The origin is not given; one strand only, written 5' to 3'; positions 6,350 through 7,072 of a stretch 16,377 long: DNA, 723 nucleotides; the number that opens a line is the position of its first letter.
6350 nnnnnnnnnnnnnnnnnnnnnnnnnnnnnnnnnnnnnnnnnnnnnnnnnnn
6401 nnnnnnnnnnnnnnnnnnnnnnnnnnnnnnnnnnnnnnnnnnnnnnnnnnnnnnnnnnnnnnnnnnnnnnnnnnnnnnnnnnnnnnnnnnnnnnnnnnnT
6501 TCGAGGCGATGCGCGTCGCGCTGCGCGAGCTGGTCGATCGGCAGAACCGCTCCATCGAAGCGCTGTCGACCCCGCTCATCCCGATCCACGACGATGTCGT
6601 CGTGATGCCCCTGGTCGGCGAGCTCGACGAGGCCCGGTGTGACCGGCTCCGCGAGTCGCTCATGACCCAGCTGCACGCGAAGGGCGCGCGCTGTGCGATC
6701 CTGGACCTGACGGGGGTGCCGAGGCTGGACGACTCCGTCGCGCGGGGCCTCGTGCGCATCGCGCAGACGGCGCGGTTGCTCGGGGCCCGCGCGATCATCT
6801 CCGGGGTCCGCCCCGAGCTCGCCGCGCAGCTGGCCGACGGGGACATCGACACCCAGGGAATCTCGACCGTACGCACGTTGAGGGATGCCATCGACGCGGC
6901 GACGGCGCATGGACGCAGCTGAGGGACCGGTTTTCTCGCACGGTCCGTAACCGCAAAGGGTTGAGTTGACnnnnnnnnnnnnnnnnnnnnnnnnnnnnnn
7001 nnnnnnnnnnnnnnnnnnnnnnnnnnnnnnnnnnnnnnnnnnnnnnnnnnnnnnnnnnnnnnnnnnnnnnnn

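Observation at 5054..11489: Stressosome-type locus with two different RsbR sensors and no sigma-factor output in cis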

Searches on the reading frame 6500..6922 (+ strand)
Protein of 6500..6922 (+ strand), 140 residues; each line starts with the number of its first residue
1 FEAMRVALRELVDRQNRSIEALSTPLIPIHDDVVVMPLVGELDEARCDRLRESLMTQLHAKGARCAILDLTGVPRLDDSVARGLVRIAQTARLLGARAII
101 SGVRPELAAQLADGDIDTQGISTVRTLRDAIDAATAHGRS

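Call 50: search_solved_structures(query=window:6500-6922:+, max_evalue=0.001, show_alignments=3)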
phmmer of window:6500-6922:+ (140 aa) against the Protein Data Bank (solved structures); distinct sequences matched with E-value up to 0.001: 18.
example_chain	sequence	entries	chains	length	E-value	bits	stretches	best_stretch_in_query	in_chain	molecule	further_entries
9o5l_A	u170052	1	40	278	2.6e-20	76.2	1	11-136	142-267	STAS domain-containing protein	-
6qcm_CD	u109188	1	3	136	4.4e-20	75.4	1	12-136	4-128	RsbR protein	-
9o4h_A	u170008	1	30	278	7e-20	74.8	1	11-136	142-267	RsbR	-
7b0u_A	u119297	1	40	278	1.6e-19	73.6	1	11-136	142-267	RsbR protein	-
9o4r_A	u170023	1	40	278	1.9e-19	73.4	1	11-136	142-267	RsbR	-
9o3o_A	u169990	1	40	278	1.9e-19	73.4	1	11-136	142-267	STAS domain-containing protein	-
6qcm_CB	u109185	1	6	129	2.3e-19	73.1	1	18-136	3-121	RsbR protein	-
9o3z_A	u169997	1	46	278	2.7e-19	72.9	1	11-136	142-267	RsbR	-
6qcm_AB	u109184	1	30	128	3e-19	72.8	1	19-136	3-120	RsbR protein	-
7o0i_B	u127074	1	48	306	2.1e-17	66.8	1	10-134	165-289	Anti-anti-sigma factor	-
6qcm_AD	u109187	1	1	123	1.6e-16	64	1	12-107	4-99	RsbR protein,RsbR protein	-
2mwg_A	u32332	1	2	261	1.3e-14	57.7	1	11-132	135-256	Blue-light photoreceptor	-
6qcm_A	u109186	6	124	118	1.3e-10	44.8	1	25-131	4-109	RsbS protein | RsbT antagonist protein RsbS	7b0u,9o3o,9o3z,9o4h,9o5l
6jhk_A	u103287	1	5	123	2e-10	44.2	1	24-132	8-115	RsbS negative regulator of sigma-B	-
9o4r_a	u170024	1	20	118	2.6e-10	43.9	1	25-131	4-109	RsbT antagonist protein RsbS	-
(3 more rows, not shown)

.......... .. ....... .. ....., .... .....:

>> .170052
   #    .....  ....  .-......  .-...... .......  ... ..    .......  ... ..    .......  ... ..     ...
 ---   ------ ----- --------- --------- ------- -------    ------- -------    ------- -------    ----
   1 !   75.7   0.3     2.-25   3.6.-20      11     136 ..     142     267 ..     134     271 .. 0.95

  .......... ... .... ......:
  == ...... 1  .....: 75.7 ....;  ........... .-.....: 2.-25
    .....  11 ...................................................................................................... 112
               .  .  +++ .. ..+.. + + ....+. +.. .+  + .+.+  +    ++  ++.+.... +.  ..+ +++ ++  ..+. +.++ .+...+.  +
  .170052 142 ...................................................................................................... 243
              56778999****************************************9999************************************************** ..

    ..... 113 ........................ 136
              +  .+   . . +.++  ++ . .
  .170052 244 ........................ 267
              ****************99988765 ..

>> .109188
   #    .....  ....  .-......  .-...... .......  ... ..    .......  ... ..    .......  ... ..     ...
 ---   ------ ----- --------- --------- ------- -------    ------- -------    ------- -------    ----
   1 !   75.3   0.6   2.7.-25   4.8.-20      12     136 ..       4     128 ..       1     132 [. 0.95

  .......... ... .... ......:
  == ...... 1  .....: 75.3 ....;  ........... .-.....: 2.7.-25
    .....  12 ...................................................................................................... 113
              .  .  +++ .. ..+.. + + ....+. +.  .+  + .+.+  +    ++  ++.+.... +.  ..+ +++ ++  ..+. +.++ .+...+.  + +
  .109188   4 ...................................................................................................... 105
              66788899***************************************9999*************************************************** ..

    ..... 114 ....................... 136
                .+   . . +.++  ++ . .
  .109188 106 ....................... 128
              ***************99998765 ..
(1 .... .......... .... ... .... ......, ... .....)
